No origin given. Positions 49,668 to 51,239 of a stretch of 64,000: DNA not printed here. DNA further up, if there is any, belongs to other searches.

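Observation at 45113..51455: hpnN-hpnL operon extended by a PAPS-type sulfotransferase, with divergent hpnM-like and convergent DUF962 genes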

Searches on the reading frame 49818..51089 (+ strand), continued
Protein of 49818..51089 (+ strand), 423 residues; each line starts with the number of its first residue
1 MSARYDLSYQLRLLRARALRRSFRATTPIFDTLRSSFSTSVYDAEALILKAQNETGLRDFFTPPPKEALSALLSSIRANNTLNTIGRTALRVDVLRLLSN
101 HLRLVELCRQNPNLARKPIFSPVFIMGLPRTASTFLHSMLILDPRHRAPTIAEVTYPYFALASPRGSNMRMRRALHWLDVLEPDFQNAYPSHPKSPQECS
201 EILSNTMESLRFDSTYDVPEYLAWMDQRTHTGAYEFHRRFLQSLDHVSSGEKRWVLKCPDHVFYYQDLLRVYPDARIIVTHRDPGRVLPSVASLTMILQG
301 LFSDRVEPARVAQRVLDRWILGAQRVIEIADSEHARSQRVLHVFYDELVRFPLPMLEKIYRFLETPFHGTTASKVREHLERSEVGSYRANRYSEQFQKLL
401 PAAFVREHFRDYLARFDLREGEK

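Call 26: search_protein_families(library=pfam, proteins=[L025:15596-16393:+, L026:7556-8929:+, L032:1820-2872:+, L046:7897-8856:-, L036:5087-6023:+, L058:5488-6390:+, L014:11761-12690:+, L026:6305-7555:+, L016:6495-7277:-, L017:8844-9671:+], max_evalue=0.001)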
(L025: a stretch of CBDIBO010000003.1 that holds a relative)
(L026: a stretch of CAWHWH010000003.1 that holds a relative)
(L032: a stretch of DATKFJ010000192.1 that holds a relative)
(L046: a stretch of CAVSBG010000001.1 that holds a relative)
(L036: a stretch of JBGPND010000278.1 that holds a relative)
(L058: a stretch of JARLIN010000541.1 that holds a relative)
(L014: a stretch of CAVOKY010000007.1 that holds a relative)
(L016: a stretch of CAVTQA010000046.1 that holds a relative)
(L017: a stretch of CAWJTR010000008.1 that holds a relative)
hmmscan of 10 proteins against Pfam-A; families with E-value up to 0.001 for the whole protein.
L025:15596-16393:+ (265 aa): 5 families
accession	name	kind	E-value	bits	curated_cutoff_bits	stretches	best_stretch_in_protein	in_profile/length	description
PF13561.12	adh_short_C2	-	3.8e-61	207.1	27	1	16-252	7-234/236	Enoyl-(Acyl carrier protein) reductase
PF00106.31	adh_short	-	4.6e-60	202.9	26.6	1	6-200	1-194/195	short chain dehydrogenase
PF08659.16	KR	-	4.7e-14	53.1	22.6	1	8-158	3-152/180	KR domain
PF23441.1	SDR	-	0.00014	21.8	27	1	53-252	64-254/258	SDR-like rossmann domain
PF01370.27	Epimerase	-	0.0003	20.7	20.9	1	8-109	1-90/240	NAD dependent epimerase/dehydratase family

L026:7556-8929:+ (457 aa): 1 family
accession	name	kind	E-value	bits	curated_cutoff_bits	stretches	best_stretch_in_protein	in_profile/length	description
PF00067.27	p450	-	9.2e-66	222.9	22.8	1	55-429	44-436/462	Cytochrome P450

L032:1820-2872:+ (350 aa): 1 family
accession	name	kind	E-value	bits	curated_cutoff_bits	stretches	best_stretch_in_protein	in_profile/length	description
PF04199.19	Cyclase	-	1.8e-11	44.9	23.1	1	95-277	19-141/142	Putative cyclase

L046:7897-8856:- (319 aa): 0 families

L036:5087-6023:+ (312 aa): 0 families

L058:5488-6390:+ (300 aa): 1 family
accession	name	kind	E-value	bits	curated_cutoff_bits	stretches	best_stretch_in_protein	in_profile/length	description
PF02668.22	TauD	-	8.8e-64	216.4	27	1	5-282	2-266/267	Taurine catabolism dioxygenase TauD, TfdA family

L014:11761-12690:+ (309 aa): 2 families
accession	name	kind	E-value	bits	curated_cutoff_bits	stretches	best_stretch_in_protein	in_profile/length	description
PF03466.25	LysR_substrate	-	1.1e-26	94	28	1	96-296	4-207/209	LysR substrate binding domain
PF00126.33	HTH_1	-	6.6e-18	64.9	26.6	1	12-71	2-60/60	Bacterial regulatory helix-turn-helix protein, lysR family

L026:6305-7555:+ (416 aa): 1 family
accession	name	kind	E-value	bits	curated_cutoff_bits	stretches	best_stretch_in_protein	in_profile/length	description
PF00296.26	Bac_luciferase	-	3.7e-34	118.9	27.9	1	43-348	22-308/314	Luciferase-like monooxygenase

L016:6495-7277:- (260 aa): 2 families
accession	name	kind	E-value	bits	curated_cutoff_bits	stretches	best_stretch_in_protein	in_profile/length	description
PF00378.25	ECH_1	-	1.9e-58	198.2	27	1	8-259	2-250/251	Enoyl-CoA hydratase/isomerase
PF16113.10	ECH_2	-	6.8e-36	124.9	27.2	1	13-194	2-183/335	Enoyl-CoA hydratase/isomerase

L017:8844-9671:+ (275 aa): 1 family
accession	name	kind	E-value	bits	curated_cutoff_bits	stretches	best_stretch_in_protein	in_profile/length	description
PF00590.25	TP_methylase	-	3.1e-47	161.7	27.8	1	17-228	2-211/212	Tetrapyrrole (Corrin/Porphyrin) Methylases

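Call 28: find_encoding_contigs(protein=P0013, flank=10000, max_places=1)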
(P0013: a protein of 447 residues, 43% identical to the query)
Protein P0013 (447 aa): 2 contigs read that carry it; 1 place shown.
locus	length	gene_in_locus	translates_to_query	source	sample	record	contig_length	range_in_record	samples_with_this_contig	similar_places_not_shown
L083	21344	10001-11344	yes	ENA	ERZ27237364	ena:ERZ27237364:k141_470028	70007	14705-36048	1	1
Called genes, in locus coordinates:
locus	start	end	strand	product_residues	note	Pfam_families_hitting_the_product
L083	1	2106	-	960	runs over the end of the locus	PF00005:ABC_tran (faint), PF02463:SMC_N (faint), PF13191:AAA_16 (faint), PF13304:AAA_21 (faint), PF13476:AAA_23 (faint), PF13555:AAA_29 (faint), PF17760:UvrA_inter, PF17755:UvrA_DNA-bind, +1 more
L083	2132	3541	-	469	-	PF01565:FAD_binding_4, PF02913:FAD-oxidase_C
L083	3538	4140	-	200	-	PF13580:SIS_2, PF01380:SIS (weak)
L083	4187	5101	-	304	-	PF00126:HTH_1, PF13556:HTH_30 (weak), PF03466:LysR_substrate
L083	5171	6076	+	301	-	PF02900:LigB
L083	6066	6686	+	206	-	PF04264:YceI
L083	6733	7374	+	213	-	PF00258:Flavodoxin_1 (faint), PF02525:Flavodoxin_2, PF03358:FMN_red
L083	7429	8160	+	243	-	PF01738:DLH, PF12146:Hydrolase_4 (faint), PF00326:Peptidase_S9 (faint)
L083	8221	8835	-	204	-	PF13442:Cytochrome_CBB3 (weak), PF00034:Cytochrom_C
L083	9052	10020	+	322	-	PF03706:LPG_synthase_TM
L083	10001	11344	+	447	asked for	PF00685:Sulfotransfer_1 (weak), PF13469:Sulfotransfer_3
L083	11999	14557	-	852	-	PF02739:5_3_exonuc_N, PF01367:5_3_exonuc, PF01612:DNA_pol_A_exo1, PF22619:DNA_polI_exo1, PF00476:DNA_pol_A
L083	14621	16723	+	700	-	PF00990:GGDEF, PF00563:EAL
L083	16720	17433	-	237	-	PF01557:FAA_hydrolase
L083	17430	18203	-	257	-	PF01902:Diphthami_syn_2_N, PF28410:Diphthami_syn_2_C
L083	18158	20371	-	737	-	PF00580:UvrD-helicase, PF13245:AAA_19, PF13361:UvrD_C, PF13538:UvrD_C_2 (weak), PF21196:PcrA_UvrD_tudor (weak)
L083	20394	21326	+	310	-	PF00535:Glycos_transf_2, PF13641:Glyco_tranf_2_3 (faint)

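Call 29: find_encoding_contigs(protein=P0014, flank=10000, max_places=1)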
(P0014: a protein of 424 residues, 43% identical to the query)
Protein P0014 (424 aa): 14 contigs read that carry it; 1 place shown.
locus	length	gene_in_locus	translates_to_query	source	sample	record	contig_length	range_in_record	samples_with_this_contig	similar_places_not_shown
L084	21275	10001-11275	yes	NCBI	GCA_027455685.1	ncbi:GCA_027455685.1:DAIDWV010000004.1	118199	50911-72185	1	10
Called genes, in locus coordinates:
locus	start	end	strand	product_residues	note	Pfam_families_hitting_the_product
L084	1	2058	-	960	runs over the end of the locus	PF00005:ABC_tran (faint), PF02463:SMC_N (faint), PF13191:AAA_16 (faint), PF13304:AAA_21 (faint), PF13476:AAA_23 (faint), PF13555:AAA_29 (faint), PF17760:UvrA_inter, PF17755:UvrA_DNA-bind, +2 more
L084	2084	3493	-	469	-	PF01565:FAD_binding_4, PF02913:FAD-oxidase_C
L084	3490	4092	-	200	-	PF13580:SIS_2, PF01380:SIS (faint)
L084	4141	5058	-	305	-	PF00126:HTH_1, PF13556:HTH_30 (faint), PF03466:LysR_substrate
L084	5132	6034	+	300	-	PF02900:LigB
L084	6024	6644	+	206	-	PF04264:YceI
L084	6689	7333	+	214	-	PF00258:Flavodoxin_1 (weak), PF02525:Flavodoxin_2, PF03358:FMN_red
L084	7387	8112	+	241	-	PF01738:DLH, PF12146:Hydrolase_4 (faint), PF02230:Abhydrolase_2 (weak)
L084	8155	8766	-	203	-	PF13442:Cytochrome_CBB3 (weak), PF00034:Cytochrom_C, PF13442:Cytochrome_CBB3 (weak)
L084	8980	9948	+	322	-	PF03706:LPG_synthase_TM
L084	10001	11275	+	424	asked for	PF00685:Sulfotransfer_1 (weak), PF13469:Sulfotransfer_3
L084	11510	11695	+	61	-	-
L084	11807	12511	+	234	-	-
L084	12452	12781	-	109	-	-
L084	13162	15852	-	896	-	PF02739:5_3_exonuc_N, PF01367:5_3_exonuc, PF01612:DNA_pol_A_exo1, PF22619:DNA_polI_exo1 (weak), PF00476:DNA_pol_A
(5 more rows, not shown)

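Call 30: find_encoding_contigs(protein=P0016, flank=10000, max_places=1)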
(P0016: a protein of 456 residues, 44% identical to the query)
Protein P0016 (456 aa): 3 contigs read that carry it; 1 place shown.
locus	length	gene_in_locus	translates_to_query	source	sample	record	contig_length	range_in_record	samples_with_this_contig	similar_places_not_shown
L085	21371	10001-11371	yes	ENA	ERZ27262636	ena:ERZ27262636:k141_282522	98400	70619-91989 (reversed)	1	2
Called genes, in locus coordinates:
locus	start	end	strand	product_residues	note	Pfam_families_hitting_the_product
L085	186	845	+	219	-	PF00691:OmpA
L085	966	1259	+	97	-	PF04355:BamE, PF07467:BLIP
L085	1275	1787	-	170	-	PF02482:Ribosomal_S30AE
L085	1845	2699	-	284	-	PF00581:Rhodanese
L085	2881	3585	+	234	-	PF05433:Rick_17kDa_Anti, PF16998:17kDa_Anti_2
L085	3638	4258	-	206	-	PF01323:DSBA, PF13462:Thioredoxin_4 (weak)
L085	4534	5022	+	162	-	PF20587:DUF6789 (weak)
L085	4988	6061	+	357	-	PF11376:DUF3179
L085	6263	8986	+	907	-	PF03176:MMPL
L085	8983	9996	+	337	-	PF03706:LPG_synthase_TM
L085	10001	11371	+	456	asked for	PF00685:Sulfotransfer_1 (weak), PF13469:Sulfotransfer_3, PF17784:Sulfotransfer_4 (faint)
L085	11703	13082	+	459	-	PF13439:Glyco_transf_4 (faint), PF00534:Glycos_transf_1, PF13692:Glyco_trans_1_4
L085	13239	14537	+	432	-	PF04055:Radical_SAM, PF12544:LAM_C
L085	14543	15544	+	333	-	PF07478:Dala_Dala_lig_C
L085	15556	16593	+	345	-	PF07478:Dala_Dala_lig_C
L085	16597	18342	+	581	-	PF00583:Acetyltransf_1 (faint), PF13508:Acetyltransf_7 (weak), PF00850:Hist_deacetyl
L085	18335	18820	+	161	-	PF00583:Acetyltransf_1, PF13673:Acetyltransf_10, PF13508:Acetyltransf_7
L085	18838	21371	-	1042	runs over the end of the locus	PF14850:Pro_dh-DNA_bdg, PF01619:Pro_dh, PF00171:Aldedh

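Call 33: search_protein_families(library=ncbifam, proteins=[L023:11231-13876:-, L011:12791-15418:-, L007:6325-8928:-, L054:12681-15344:+, L020:9083-9712:-, L011:15473-16159:-, L024:14004-15020:-, L049:5687-6724:+, L035:11176-12147:+, L009:11163-12179:-], max_evalue=0.00001)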
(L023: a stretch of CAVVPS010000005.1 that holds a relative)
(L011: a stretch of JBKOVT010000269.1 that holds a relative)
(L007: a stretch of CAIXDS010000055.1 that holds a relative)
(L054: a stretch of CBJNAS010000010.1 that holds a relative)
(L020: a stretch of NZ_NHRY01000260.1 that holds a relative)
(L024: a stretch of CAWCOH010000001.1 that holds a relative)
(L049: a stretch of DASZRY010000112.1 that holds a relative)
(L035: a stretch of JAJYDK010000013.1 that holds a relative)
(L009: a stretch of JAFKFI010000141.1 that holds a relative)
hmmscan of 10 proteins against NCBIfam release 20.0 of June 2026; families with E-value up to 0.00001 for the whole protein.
L023:11231-13876:- (881 aa): 5 families
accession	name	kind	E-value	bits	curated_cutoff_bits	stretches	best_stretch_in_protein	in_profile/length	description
TIGR03480.1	HpnN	hypoth_equivalog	6.2e-296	983.9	751.85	1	7-856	2-858/862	hopanoid biosynthesis associated RND transporter like protein HpnN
NF052374.1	HopndTporHpnN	equivalog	3.4e-271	902.2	1100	1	5-856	3-856/858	hopanoid transporter HpnN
NF045600.2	BstA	equivalog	1.6e-49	168.6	1400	2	11-552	9-569/903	sterol transporter cytoplasmic membrane protein BstA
TIGR00921.1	2A067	subfamily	1.1e-30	106.3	351.9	2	254-429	172-347/733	hydrophobe/amphiphile efflux-3 (HAE3) family transporter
TIGR00833.1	actII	subfamily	5.8e-20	71.2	874.7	1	254-494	153-402/910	MMPL family RND transporter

L011:12791-15418:- (875 aa): 5 families
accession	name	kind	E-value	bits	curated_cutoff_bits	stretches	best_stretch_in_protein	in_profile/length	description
TIGR03480.1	HpnN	hypoth_equivalog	1.8e-281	936.1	751.85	1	8-857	3-858/862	hopanoid biosynthesis associated RND transporter like protein HpnN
NF052374.1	HopndTporHpnN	equivalog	2e-253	843.4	1100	1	5-856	3-855/858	hopanoid transporter HpnN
NF045600.2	BstA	equivalog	1.1e-47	162.5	1400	2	10-548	8-564/903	sterol transporter cytoplasmic membrane protein BstA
TIGR00921.1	2A067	subfamily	3.7e-37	127.8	351.9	2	256-429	173-346/733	hydrophobe/amphiphile efflux-3 (HAE3) family transporter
TIGR00833.1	actII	subfamily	1.8e-20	72.9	874.7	1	239-499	139-406/910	MMPL family RND transporter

L007:6325-8928:- (867 aa): 5 families
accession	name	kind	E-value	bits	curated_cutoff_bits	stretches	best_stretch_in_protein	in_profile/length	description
TIGR03480.1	HpnN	hypoth_equivalog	6.7e-281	934.2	751.85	1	16-861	5-857/862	hopanoid biosynthesis associated RND transporter like protein HpnN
NF052374.1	HopndTporHpnN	equivalog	1.3e-254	847.3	1100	1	11-861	3-855/858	hopanoid transporter HpnN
NF045600.2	BstA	equivalog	3.3e-46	157.7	1400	2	27-560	19-571/903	sterol transporter cytoplasmic membrane protein BstA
TIGR00921.1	2A067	subfamily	5.6e-26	90.8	351.9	2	260-433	172-345/733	hydrophobe/amphiphile efflux-3 (HAE3) family transporter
TIGR00833.1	actII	subfamily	2.1e-16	59.4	874.7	1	235-541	131-453/910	MMPL family RND transporter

L054:12681-15344:+ (887 aa): 5 families
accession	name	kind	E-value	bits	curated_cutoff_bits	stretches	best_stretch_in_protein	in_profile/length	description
NF052374.1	HopndTporHpnN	equivalog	0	1115.7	1100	1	7-861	3-856/858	hopanoid transporter HpnN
TIGR03480.1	HpnN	hypoth_equivalog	0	1040.3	751.85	1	10-864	3-861/862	hopanoid biosynthesis associated RND transporter like protein HpnN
NF045600.2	BstA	equivalog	1.8e-50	171.8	1400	1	8-858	4-893/903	sterol transporter cytoplasmic membrane protein BstA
TIGR00921.1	2A067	subfamily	2e-26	92.3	351.9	2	252-432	167-347/733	hydrophobe/amphiphile efflux-3 (HAE3) family transporter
TIGR00833.1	actII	subfamily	1.4e-19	70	874.7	1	237-435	132-335/910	MMPL family RND transporter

L020:9083-9712:- (209 aa): 2 families
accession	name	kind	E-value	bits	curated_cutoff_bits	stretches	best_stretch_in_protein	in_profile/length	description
TIGR03481.1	HpnM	hypoth_equivalog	2.9e-53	180.2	160.1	1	17-206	15-198/200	hopanoid biosynthesis associated membrane protein HpnM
NF011697.0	PRK15117.1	equivalog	1.9e-08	34.3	195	1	92-202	88-200/211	phospholipid-binding protein MlaC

L011:15473-16159:- (228 aa): 2 families
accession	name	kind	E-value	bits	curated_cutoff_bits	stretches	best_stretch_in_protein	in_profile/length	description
TIGR03481.1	HpnM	hypoth_equivalog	5.1e-51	172.8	160.1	1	26-221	4-198/200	hopanoid biosynthesis associated membrane protein HpnM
NF011697.0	PRK15117.1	equivalog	1.1e-07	31.9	195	1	103-217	83-200/211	phospholipid-binding protein MlaC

L024:14004-15020:- (338 aa): 1 family
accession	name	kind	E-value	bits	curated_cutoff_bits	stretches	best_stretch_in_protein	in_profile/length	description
TIGR03481.1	HpnM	hypoth_equivalog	1.5e-52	177.8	160.1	1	148-332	18-198/200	hopanoid biosynthesis associated membrane protein HpnM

L049:5687-6724:+ (345 aa): 2 families
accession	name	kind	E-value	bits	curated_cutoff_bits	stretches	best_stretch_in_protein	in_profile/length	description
TIGR03476.1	HpnL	subfamily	1.6e-70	237.9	195.65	1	16-329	1-318/318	putative membrane protein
TIGR00374.1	TIGR00374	subfamily_domain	3.6e-06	26.6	43.2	1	214-311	199-295/323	flippase-like domain-containing protein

L035:11176-12147:+ (323 aa): 1 family
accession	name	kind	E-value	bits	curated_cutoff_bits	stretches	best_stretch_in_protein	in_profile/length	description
TIGR03476.1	HpnL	subfamily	2.4e-66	224.2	195.65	1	2-312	2-318/318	putative membrane protein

L009:11163-12179:- (338 aa): 1 family
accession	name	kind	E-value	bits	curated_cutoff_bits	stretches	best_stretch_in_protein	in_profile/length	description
TIGR03476.1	HpnL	subfamily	4.8e-71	239.7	195.65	1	20-332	4-318/318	putative membrane protein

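Call 34: search_solved_structures(query=window:49818-51089:+, max_evalue=1, show_alignments=2)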
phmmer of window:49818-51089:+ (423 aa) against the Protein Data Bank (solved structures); distinct sequences matched with E-value up to 1: 6.
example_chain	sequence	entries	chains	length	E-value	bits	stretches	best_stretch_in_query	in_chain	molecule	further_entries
2z6v_A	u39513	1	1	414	3e-32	115.2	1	43-419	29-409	Putative uncharacterized protein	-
2zq5_A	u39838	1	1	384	2.8e-31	112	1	47-369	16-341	Putative uncharacterized protein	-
8w5z_A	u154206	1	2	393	0.088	14.9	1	268-393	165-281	Protein-tyrosine sulfotransferase (Fragment)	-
8y9p_A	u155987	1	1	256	0.25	13.4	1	258-320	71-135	SgdX2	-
6o16_A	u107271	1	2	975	0.39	12.8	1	138-191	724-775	DEAH (Asp-Glu-Ala-His) box polypeptide 37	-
4gox_A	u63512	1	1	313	0.5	12.4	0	265-368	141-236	Polyketide synthase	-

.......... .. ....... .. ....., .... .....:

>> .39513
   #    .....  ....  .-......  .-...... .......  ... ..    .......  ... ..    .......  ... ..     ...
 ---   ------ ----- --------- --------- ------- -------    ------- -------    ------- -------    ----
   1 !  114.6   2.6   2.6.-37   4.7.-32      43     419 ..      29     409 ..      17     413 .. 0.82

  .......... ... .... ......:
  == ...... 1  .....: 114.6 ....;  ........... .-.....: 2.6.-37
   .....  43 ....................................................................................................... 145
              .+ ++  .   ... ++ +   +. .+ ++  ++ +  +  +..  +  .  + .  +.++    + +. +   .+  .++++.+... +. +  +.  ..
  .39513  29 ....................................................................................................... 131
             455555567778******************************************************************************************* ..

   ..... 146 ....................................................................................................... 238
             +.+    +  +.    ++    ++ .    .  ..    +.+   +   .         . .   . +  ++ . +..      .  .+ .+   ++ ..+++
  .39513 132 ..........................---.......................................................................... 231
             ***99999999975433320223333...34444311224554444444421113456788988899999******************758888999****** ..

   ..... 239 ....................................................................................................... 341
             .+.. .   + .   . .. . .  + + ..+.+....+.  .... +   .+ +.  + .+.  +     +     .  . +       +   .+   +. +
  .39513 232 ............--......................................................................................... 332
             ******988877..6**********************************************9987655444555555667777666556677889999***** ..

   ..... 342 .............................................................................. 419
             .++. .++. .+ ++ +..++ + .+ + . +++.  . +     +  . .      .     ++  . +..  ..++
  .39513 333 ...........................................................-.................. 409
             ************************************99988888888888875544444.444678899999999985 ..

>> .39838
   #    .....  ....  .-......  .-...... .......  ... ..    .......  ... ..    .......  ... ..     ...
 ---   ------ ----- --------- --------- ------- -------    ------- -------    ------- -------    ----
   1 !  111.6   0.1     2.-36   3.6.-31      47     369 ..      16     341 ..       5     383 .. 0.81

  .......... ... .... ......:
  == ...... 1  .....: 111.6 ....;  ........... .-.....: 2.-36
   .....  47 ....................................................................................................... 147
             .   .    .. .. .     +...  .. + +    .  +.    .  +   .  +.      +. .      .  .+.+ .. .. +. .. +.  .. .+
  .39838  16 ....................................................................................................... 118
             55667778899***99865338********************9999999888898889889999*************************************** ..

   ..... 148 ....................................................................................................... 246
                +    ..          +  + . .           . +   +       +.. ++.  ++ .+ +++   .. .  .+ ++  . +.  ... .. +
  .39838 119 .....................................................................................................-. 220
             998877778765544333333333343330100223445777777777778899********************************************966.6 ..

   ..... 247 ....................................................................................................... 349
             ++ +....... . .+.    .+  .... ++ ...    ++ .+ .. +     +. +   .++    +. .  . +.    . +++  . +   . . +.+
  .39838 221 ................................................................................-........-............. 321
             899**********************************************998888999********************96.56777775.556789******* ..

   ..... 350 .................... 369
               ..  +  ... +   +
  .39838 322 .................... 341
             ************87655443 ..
